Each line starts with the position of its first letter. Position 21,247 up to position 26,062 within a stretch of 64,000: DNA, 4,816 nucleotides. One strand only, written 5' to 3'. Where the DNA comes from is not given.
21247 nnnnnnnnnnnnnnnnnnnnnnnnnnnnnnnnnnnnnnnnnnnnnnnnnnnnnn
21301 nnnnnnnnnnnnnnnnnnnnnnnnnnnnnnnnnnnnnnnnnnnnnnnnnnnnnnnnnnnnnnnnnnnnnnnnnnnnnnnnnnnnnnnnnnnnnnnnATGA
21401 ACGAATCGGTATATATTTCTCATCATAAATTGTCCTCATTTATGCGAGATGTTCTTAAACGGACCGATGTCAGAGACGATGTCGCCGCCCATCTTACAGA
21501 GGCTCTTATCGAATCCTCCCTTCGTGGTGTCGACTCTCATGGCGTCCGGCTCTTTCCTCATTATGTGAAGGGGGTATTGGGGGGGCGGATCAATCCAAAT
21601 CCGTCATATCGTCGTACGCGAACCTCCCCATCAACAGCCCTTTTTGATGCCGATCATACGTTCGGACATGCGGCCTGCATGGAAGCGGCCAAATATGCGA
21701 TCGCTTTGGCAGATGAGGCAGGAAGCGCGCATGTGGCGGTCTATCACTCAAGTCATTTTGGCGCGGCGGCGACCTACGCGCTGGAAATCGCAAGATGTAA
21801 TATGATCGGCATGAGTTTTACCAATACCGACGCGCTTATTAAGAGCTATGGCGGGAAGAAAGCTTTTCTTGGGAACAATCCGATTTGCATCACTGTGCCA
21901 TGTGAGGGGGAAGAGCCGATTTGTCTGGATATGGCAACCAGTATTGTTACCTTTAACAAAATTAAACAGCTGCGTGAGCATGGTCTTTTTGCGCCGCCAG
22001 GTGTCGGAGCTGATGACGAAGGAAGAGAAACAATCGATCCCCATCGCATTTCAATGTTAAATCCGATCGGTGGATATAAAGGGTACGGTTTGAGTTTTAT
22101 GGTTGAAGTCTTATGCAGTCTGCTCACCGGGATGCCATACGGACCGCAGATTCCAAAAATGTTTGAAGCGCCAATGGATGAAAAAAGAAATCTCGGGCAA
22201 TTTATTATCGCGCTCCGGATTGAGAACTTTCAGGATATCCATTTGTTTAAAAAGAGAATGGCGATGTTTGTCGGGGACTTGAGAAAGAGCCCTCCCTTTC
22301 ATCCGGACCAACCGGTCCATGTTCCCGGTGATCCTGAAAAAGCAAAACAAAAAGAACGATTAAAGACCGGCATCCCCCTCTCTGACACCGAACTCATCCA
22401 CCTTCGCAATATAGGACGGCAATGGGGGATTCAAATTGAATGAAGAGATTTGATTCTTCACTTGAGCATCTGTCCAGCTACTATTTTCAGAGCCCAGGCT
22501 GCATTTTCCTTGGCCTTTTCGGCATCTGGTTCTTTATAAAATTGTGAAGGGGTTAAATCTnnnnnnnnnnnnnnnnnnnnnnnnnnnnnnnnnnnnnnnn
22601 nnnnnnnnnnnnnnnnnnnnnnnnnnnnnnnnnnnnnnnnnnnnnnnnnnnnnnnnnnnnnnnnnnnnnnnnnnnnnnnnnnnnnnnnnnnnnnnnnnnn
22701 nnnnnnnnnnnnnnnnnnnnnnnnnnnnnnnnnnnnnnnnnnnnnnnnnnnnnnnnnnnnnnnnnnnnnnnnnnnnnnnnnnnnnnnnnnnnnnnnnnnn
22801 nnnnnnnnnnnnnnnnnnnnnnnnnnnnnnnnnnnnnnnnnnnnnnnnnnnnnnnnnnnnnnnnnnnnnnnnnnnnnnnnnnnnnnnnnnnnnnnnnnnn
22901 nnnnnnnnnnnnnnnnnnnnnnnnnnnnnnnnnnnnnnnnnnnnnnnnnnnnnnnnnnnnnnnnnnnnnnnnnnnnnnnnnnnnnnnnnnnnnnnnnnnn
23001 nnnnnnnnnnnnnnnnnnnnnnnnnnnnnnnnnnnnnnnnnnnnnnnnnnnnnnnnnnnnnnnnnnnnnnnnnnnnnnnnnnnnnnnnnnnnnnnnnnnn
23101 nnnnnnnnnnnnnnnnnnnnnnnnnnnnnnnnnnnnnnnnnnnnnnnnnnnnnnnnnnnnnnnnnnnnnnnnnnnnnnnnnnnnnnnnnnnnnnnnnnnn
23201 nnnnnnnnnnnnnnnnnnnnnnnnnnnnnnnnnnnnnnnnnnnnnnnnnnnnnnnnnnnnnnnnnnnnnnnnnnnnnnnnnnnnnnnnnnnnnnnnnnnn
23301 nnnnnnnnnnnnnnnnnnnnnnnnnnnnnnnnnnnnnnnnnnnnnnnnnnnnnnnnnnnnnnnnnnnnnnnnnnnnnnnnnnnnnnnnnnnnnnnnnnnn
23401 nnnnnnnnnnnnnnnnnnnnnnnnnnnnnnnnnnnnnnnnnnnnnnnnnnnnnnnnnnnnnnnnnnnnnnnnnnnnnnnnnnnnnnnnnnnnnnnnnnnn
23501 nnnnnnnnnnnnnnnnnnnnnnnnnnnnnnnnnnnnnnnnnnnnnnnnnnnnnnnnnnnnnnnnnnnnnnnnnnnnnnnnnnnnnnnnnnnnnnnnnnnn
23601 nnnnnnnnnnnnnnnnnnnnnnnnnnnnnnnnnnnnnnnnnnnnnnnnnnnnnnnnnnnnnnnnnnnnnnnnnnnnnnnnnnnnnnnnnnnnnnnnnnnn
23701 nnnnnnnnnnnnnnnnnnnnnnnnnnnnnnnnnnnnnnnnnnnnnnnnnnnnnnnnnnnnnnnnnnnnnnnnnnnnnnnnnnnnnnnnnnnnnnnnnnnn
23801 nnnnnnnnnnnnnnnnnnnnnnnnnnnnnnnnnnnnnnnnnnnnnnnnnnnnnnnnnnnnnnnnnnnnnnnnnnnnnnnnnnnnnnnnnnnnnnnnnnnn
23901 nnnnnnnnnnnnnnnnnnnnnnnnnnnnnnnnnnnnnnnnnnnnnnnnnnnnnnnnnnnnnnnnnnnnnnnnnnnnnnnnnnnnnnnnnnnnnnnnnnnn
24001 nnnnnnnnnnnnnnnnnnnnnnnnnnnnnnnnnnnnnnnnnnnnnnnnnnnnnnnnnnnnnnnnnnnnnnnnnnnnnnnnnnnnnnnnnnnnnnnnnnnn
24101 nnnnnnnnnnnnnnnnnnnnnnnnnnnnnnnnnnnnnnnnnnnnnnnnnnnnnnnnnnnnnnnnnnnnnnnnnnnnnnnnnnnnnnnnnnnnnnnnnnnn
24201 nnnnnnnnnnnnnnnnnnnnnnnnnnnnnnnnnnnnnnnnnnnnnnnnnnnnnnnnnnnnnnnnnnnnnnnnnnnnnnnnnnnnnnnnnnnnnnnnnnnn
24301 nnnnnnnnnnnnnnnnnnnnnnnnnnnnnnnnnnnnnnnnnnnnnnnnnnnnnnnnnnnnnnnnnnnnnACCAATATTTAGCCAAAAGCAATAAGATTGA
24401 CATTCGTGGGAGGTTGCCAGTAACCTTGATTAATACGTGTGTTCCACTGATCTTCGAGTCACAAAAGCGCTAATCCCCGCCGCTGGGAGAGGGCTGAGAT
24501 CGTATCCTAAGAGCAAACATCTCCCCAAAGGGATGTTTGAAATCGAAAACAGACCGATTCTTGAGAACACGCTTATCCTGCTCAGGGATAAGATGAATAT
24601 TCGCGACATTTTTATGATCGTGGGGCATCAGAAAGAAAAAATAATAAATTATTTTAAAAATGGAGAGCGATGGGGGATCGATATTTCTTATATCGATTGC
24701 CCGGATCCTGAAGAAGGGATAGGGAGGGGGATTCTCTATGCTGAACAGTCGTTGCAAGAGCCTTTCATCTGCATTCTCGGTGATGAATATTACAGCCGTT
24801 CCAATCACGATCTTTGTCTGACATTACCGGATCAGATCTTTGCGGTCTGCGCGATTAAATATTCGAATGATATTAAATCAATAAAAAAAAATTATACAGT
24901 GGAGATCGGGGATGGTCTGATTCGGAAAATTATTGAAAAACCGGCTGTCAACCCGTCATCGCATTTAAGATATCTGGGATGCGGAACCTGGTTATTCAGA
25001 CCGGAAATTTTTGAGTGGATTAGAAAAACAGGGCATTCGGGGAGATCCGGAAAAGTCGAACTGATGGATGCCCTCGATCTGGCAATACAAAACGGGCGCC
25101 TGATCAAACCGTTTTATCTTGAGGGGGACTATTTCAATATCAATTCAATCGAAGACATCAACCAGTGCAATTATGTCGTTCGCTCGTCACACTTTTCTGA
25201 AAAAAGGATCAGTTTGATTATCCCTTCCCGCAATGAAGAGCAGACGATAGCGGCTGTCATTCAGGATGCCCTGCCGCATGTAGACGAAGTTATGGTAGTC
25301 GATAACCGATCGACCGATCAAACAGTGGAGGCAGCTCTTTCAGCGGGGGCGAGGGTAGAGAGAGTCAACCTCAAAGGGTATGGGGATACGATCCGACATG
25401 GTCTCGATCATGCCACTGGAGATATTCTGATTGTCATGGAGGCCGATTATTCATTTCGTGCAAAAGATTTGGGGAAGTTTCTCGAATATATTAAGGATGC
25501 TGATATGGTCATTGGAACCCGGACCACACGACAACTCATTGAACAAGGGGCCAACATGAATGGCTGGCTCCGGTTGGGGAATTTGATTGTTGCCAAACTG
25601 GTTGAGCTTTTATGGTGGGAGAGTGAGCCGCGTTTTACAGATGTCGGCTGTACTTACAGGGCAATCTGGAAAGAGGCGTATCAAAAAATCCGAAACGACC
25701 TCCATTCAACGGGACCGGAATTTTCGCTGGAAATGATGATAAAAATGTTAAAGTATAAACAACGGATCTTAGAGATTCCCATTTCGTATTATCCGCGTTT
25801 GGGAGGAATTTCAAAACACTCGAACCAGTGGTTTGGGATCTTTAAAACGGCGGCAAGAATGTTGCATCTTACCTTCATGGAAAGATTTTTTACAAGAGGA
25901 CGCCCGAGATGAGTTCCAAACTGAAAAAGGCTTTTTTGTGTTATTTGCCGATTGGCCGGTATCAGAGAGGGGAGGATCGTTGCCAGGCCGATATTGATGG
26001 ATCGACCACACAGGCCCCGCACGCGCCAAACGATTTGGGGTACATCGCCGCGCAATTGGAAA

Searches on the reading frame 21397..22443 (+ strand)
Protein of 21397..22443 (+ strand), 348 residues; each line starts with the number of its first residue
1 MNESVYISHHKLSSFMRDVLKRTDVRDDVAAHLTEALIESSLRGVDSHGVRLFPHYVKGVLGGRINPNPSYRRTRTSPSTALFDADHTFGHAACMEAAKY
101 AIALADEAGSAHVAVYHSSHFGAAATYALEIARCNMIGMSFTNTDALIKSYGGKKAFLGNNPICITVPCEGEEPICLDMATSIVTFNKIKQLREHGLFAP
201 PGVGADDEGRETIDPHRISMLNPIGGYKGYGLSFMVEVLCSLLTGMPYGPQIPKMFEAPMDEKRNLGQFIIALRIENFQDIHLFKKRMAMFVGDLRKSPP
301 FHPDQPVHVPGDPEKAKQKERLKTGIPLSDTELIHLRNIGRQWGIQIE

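Call 7: search_protein_families(library=pfam, proteins=[window:21397-22443:+], max_evalue=0.001)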
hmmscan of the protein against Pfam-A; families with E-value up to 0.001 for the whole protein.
window:21397-22443:+ (348 aa): 1 family
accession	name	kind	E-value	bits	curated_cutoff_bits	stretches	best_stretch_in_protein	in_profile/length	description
PF02615.19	Ldh_2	-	3e-103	345.9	38.8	1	7-334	1-330/333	Malate/L-lactate dehydrogenase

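Call 63: search_protein_families(library=ncbifam, proteins=[window:21397-22443:+], max_evalue=1e-10)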
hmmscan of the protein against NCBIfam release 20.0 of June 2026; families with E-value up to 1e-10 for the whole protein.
window:21397-22443:+ (348 aa): 5 families
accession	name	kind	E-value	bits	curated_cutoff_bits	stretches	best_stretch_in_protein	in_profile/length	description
NF011599.0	PRK15025.1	equivalog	1.6e-66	224.9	356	1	6-331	2-326/349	ureidoglycolate dehydrogenase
NF040650.1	sulfolac_dhydr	equivalog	2e-65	221.2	500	1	7-348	3-338/339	L-sulfolactate dehydrogenase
TIGR03175.1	AllD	equivalog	3.5e-64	217.1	496.2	1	6-330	2-325/349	ureidoglycolate dehydrogenase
NF007504.0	PRK10098.1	equivalog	1.8e-50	171.7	336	1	5-346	5-347/360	malate/lactate/ureidoglycolate dehydrogenase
NF009750.0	PRK13260.1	equivalog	8.5e-44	150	316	1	7-331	3-324/332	3-dehydro-L-gulonate 2-dehydrogenase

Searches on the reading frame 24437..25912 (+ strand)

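Call 55: search_protein_families(library=pfam, proteins=[window:24437-25912:+], max_evalue=0.00001)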
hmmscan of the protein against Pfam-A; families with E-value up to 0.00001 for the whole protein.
window:24437-25912:+ (491 aa): 2 families
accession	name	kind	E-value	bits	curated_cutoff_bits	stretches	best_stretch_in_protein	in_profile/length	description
PF00535.33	Glycos_transf_2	-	9.2e-20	71.7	23.3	1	259-367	1-120/168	Glycosyl transferase family 2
PF00483.29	NTP_transferase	-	6.3e-13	49.3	21.2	1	10-229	1-222/245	Nucleotidyl transferase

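Call 63: search_protein_families(library=ncbifam, proteins=[window:24437-25912:+], max_evalue=1e-10)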
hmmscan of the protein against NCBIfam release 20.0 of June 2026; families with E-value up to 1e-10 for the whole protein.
window:24437-25912:+ (491 aa): 11 families
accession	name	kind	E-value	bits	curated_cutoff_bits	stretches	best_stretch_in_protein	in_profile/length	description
TIGR03992.1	Arch_glmU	subfamily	6.5e-32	110.9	292.1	1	10-237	2-216/393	bifunctional sugar-1-phosphate nucleotidylyltransferase/acetyltransferase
NF041313.1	UDPGP_AglF_Halo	equivalog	8.5e-30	103.9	400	1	10-245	2-231/234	UTP--glucose-1-phosphate uridylyltransferase AglF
TIGR04182.1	glyco_TIGR04182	equivalog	1.7e-27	96.6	325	1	258-457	2-196/293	S-layer glycoprotein N-glycosyltransferase AglJ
TIGR01208.1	rmlA_long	equivalog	9.7e-24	83.9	320.25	1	10-249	1-235/353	glucose-1-phosphate thymidylyltransferase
TIGR01099.1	galU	equivalog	4.2e-19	69.1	326.8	0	8-74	1-66/261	UTP--glucose-1-phosphate uridylyltransferase GalU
NF041391.1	DPhHxTase_Halo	equivalog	1.6e-16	60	375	1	265-457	4-189/213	dolichyl-phosphate hexose transferase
NF010496.0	PRK13915.1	equivalog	1.7e-15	56.9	262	1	254-338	29-127/307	glucosyl-3-phosphoglycerate synthase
NF041173.1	Sug_nt_acttase_Thmprot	equivalog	1.4e-14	53.8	600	1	10-236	2-215/405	bifunctional sugar-1-phosphate nucleotidylyltransferase/acetyltransferase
NF058614.1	PPMAGASynPpgS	equivalog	1.4e-13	50.8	370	1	260-448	4-193/226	polyprenyl-phospho-N-acetylgalactosaminyl synthase PpgS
TIGR04283.1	glyco_like_mftF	equivalog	9.8e-13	48.2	182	1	258-355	1-100/221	TIGR04283 family arsenosugar biosynthesis glycosyltransferase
NF045761.1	NAMPUrTaseMurU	equivalog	3.4e-12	46.7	250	1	10-122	2-113/226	N-acetylmuramate alpha-1-phosphate uridylyltransferase MurU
